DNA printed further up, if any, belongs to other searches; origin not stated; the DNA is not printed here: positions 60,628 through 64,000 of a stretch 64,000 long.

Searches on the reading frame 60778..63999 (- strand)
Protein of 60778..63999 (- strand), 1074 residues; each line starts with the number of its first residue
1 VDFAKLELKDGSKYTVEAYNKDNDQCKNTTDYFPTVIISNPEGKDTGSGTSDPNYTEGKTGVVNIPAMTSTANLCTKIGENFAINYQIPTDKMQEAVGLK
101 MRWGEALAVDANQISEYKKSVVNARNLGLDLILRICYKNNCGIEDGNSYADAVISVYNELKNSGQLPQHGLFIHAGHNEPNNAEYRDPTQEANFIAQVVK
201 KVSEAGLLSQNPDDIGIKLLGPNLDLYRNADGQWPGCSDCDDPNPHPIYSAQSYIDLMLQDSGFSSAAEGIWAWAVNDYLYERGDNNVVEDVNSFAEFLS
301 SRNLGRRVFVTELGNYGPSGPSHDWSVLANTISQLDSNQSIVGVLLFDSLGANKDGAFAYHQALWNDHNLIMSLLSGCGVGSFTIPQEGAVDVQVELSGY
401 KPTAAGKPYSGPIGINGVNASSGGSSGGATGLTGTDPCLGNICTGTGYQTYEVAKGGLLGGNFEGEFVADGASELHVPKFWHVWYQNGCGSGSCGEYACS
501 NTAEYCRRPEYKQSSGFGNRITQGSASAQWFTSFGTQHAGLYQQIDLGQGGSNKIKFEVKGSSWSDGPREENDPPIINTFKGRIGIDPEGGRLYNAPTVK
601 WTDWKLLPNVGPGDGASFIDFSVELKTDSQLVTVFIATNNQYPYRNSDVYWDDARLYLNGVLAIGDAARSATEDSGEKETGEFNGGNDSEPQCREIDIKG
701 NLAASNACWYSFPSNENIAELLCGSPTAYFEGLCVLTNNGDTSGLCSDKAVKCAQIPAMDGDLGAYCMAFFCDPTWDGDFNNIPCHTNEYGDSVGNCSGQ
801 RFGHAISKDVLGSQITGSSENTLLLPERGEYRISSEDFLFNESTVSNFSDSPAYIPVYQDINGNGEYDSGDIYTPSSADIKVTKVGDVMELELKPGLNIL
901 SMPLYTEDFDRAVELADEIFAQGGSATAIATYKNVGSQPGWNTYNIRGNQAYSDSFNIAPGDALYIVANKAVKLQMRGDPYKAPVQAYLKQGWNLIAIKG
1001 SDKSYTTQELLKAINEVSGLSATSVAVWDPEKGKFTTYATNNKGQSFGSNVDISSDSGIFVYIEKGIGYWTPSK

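Call 7: search_protein_families(library=pfam, proteins=[window:60778-63798:-], max_evalue=1)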
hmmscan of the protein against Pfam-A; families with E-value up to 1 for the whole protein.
window:60778-63798:- (1007 aa): 0 families

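Call 12: search_protein_families(library=ncbifam, proteins=[window:60778-63798:-], max_evalue=0.1)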
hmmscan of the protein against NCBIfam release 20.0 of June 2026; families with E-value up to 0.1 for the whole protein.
window:60778-63798:- (1007 aa): 0 families

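Call 50: search_solved_structures(query=window:60778-63999:-, max_evalue=1)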
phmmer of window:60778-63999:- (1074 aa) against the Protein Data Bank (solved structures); distinct sequences matched with E-value up to 1: 4.
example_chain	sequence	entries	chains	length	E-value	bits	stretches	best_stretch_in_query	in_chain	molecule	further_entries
2dry_A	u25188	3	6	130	0.33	11.8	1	313-352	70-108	29-kDa galactose-binding lectin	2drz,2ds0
7ze0_A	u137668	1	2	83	0.91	10.4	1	891-946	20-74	Type II secretion system protein M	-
8ab1_B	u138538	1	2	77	0.92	10.4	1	891-945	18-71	Type II secretion system protein M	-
8a9x_A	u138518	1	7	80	0.93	10.3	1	891-945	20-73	Type II secretion system protein M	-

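Call 56: search_protein_families(library=pfam, proteins=[window:60778-63999:-], max_evalue=10)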
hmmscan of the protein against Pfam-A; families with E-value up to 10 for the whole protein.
window:60778-63999:- (1074 aa): 0 families
